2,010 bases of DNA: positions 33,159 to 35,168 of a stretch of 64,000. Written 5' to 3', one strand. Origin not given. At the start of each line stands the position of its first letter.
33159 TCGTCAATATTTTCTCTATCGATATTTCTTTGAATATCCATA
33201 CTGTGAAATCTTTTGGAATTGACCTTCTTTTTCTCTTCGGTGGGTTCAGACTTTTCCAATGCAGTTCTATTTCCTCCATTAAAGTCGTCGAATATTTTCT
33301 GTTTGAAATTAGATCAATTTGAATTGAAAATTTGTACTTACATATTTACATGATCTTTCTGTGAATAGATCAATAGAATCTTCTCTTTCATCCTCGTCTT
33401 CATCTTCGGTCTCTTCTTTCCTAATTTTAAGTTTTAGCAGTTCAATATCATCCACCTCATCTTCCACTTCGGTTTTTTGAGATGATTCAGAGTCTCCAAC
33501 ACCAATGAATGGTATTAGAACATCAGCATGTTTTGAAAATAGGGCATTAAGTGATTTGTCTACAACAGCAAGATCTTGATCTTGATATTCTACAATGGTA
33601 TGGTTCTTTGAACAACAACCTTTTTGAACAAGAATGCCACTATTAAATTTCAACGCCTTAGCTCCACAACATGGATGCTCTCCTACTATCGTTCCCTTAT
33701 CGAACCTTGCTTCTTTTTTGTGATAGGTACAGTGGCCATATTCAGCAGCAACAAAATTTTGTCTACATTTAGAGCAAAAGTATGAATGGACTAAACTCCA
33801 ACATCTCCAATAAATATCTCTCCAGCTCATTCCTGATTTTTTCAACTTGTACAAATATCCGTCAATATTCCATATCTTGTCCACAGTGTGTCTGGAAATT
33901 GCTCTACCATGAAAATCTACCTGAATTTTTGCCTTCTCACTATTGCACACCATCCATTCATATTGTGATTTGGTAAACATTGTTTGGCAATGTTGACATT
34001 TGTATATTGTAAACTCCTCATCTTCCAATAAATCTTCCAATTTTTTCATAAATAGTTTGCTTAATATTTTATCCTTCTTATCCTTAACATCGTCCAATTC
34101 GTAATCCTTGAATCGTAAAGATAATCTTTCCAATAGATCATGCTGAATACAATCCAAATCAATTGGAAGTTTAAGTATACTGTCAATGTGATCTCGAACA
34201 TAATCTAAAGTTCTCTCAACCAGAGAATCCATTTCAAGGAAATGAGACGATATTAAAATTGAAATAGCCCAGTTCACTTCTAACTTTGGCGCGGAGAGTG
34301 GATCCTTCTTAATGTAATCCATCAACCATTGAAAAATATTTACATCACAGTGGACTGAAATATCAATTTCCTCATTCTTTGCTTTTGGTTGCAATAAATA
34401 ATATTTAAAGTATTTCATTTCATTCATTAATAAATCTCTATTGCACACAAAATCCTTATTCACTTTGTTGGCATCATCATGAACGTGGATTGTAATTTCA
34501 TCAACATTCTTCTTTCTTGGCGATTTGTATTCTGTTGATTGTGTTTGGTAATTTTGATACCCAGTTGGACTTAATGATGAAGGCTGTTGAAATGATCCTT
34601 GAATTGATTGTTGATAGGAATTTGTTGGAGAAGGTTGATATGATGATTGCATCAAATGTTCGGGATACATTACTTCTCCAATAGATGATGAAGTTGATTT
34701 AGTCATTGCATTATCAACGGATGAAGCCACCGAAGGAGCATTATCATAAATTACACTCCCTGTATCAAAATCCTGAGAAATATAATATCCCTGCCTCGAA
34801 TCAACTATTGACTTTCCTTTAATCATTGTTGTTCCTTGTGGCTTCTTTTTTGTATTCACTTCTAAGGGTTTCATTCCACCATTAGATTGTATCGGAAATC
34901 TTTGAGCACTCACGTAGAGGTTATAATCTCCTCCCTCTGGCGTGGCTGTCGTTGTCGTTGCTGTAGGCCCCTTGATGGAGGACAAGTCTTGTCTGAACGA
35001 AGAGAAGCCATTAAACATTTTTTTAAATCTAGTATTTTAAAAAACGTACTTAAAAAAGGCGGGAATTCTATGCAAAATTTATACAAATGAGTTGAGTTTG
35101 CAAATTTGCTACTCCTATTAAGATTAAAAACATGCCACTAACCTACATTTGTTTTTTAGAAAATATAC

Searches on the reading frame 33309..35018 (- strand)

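Call 28: search_protein_families(library=pfam, proteins=[window:33309-35018:-], max_evalue=0.001)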
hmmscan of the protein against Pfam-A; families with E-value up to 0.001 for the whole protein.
window:33309-35018:- (569 aa): 1 family
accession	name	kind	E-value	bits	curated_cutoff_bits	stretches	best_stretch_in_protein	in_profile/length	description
PF11822.15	BTB_SANBR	-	1.7e-29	102.4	26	1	176-271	2-97/97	SANT and BTB domain regulator of CSR, BTB domain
